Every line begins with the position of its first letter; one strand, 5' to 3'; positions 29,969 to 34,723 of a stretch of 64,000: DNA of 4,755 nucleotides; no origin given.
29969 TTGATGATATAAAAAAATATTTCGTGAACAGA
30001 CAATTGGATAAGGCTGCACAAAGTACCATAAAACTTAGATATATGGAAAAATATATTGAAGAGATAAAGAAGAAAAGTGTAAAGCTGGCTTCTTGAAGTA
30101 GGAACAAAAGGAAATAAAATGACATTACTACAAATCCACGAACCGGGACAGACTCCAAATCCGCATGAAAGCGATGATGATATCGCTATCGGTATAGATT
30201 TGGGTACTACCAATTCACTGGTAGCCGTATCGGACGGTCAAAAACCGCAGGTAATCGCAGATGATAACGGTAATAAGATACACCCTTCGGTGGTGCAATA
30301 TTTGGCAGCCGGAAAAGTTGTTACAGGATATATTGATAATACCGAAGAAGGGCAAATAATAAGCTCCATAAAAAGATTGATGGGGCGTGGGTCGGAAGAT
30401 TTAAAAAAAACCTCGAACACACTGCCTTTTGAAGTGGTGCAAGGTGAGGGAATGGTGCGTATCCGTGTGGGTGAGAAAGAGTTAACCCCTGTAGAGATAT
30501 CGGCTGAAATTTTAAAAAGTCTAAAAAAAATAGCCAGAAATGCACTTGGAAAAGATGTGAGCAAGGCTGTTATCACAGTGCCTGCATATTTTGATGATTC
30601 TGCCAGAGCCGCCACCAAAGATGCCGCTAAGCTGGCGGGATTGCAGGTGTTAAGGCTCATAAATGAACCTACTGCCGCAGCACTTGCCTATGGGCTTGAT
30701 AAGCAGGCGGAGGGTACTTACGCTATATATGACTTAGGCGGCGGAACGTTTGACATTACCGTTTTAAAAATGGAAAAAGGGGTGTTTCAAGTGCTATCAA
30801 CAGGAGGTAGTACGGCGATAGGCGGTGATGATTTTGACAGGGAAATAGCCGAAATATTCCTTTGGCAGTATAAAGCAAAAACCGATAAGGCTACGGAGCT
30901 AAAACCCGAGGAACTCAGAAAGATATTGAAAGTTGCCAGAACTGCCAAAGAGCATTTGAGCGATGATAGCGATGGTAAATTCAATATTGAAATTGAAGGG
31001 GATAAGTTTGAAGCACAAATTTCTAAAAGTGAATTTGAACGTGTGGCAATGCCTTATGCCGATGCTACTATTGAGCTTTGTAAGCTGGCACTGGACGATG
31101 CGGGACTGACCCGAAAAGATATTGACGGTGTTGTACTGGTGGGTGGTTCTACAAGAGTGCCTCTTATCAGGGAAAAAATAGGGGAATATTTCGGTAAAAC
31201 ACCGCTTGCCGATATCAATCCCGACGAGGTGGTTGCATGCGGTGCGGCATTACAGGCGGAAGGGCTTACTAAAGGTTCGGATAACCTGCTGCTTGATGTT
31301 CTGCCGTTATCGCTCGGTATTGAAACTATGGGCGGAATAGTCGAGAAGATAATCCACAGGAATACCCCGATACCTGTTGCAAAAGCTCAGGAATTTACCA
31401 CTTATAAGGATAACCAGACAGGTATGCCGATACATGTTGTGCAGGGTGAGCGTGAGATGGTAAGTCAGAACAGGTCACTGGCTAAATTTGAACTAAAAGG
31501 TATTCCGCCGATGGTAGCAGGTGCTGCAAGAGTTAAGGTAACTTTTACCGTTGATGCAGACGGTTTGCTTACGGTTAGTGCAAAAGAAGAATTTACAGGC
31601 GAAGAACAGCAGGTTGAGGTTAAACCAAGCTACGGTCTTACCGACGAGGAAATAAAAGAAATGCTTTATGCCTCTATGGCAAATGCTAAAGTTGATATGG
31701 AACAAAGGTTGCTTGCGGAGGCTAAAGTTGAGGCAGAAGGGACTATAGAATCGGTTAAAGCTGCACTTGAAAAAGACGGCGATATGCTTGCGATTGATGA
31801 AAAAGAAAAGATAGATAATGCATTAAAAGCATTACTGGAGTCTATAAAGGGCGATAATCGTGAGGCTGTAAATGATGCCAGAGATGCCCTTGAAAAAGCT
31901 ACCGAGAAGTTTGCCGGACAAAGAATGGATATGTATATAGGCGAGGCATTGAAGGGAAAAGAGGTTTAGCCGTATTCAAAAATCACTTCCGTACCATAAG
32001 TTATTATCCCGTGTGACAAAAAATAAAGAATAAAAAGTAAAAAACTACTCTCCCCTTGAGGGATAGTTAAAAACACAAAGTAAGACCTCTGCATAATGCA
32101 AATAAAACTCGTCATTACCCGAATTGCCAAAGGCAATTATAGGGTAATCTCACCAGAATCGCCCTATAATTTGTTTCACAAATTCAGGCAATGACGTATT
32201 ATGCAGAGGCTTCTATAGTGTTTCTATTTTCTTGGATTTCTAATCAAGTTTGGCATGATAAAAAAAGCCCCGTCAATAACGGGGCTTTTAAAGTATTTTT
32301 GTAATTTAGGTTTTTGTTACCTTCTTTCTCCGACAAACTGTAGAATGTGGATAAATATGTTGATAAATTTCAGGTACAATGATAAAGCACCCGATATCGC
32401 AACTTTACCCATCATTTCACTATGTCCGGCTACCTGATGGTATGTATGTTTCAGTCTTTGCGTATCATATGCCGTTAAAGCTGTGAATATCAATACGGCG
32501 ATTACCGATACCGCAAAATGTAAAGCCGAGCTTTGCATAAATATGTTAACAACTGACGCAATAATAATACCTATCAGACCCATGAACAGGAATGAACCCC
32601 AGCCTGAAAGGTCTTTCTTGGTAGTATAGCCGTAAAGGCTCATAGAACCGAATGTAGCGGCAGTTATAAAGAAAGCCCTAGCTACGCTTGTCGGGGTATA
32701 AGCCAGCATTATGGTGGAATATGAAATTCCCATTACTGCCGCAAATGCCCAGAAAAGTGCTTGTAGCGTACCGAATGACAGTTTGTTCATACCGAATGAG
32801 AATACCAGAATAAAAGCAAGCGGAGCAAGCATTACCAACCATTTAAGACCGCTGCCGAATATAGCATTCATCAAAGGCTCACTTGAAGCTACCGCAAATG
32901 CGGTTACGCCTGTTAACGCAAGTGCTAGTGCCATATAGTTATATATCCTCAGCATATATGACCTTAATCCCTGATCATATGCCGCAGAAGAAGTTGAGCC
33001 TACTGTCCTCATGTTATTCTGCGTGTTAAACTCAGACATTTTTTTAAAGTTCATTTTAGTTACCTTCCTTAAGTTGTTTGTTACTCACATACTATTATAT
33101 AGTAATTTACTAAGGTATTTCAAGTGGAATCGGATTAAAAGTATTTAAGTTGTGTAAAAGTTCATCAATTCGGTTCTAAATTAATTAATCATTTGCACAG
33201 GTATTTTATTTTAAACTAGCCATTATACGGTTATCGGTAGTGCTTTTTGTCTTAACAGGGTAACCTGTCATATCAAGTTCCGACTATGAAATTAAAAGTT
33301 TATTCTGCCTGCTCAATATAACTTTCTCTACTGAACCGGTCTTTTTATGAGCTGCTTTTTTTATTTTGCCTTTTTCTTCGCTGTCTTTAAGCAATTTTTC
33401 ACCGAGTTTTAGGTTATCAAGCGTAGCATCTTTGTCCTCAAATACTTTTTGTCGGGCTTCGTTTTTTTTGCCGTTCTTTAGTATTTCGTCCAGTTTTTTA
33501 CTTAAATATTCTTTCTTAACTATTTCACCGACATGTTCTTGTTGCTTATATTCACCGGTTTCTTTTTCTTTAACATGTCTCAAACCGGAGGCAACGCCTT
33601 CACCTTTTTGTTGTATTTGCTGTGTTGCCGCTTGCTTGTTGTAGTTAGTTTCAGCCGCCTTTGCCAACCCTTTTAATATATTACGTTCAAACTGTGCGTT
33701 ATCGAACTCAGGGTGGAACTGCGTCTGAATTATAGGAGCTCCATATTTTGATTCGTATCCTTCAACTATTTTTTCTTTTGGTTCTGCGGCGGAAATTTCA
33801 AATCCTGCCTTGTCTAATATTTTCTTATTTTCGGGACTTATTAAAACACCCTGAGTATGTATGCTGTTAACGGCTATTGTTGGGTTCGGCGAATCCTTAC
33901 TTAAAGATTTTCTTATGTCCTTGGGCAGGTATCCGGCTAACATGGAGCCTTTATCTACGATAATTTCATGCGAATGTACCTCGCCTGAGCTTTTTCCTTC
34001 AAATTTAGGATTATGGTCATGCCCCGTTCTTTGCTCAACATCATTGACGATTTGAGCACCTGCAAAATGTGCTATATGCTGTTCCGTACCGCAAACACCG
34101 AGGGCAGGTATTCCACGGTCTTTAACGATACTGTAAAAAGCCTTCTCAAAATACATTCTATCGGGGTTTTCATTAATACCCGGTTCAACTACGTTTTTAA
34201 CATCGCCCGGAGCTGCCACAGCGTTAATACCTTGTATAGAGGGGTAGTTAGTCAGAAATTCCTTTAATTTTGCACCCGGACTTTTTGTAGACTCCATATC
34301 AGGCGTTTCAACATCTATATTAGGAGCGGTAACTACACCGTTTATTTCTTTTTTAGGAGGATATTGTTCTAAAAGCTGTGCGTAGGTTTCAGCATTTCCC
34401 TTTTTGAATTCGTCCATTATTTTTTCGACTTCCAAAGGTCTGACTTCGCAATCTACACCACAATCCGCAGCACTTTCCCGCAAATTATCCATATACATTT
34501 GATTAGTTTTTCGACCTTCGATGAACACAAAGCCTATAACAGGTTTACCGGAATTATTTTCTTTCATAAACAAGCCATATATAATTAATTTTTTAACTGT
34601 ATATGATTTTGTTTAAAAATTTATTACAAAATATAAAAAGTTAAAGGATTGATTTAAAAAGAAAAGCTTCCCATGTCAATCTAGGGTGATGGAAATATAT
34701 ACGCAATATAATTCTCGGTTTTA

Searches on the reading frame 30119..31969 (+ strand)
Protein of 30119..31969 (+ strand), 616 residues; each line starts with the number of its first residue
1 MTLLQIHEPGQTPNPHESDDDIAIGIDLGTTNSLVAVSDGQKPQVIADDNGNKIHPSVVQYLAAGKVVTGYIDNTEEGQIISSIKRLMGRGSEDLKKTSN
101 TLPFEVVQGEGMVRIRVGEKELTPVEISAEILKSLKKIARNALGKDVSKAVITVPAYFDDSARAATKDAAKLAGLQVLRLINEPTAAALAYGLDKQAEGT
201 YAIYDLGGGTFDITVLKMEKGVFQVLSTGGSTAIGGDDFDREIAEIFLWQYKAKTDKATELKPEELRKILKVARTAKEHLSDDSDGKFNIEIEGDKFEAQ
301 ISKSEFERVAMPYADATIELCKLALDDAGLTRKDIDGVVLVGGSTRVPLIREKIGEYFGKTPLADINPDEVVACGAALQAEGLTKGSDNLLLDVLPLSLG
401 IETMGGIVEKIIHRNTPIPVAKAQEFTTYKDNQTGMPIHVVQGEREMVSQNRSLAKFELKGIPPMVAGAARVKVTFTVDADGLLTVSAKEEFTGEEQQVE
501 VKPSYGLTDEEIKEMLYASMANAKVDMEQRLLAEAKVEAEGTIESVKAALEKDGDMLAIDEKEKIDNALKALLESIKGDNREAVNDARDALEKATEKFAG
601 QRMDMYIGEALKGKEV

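Call 8: search_protein_families(library=pfam, proteins=[window:30119-31969:+], max_evalue=0.00001)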
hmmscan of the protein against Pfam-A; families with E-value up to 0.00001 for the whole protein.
window:30119-31969:+ (616 aa): 2 families
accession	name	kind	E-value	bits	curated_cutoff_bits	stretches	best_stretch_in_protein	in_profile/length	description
PF00012.26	HSP70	-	1.6e-181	605.1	20.6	1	23-602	1-597/599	Hsp70 protein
PF06723.19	MreB_Mbl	-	1.8e-18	66.9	27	1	125-382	71-321/327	MreB/Mbl protein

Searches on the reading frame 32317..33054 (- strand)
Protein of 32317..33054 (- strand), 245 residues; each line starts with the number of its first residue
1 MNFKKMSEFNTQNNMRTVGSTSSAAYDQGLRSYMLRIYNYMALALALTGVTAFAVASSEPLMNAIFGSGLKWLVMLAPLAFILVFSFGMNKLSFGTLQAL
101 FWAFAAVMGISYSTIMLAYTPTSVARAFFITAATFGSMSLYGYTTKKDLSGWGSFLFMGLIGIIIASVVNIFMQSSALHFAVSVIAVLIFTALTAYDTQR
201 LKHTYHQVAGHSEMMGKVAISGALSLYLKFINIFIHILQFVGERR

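Call 89: search_protein_families(library=pfam, proteins=[window:32317-33054:-], max_evalue=0.001)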
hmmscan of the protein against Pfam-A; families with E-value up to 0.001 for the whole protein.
window:32317-33054:- (245 aa): 1 family
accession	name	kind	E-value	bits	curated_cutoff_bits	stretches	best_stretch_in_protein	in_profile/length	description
PF01027.25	Bax1-I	-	8.5e-64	215.6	34.1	1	31-240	1-206/207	Inhibitor of apoptosis-promoting Bax1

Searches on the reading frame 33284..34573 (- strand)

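Call 8: search_protein_families(library=pfam, proteins=[window:33284-34573:-], max_evalue=0.00001)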
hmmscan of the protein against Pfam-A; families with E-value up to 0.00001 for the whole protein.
window:33284-34573:- (429 aa): 2 families
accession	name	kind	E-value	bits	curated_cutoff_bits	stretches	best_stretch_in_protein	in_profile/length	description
PF07722.19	Peptidase_C26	-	3e-12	47.2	20.5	1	135-289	86-219/219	Peptidase C26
PF00117.34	GATase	-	5.4e-10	39.7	22.8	1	142-301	60-184/190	Glutamine amidotransferase class-I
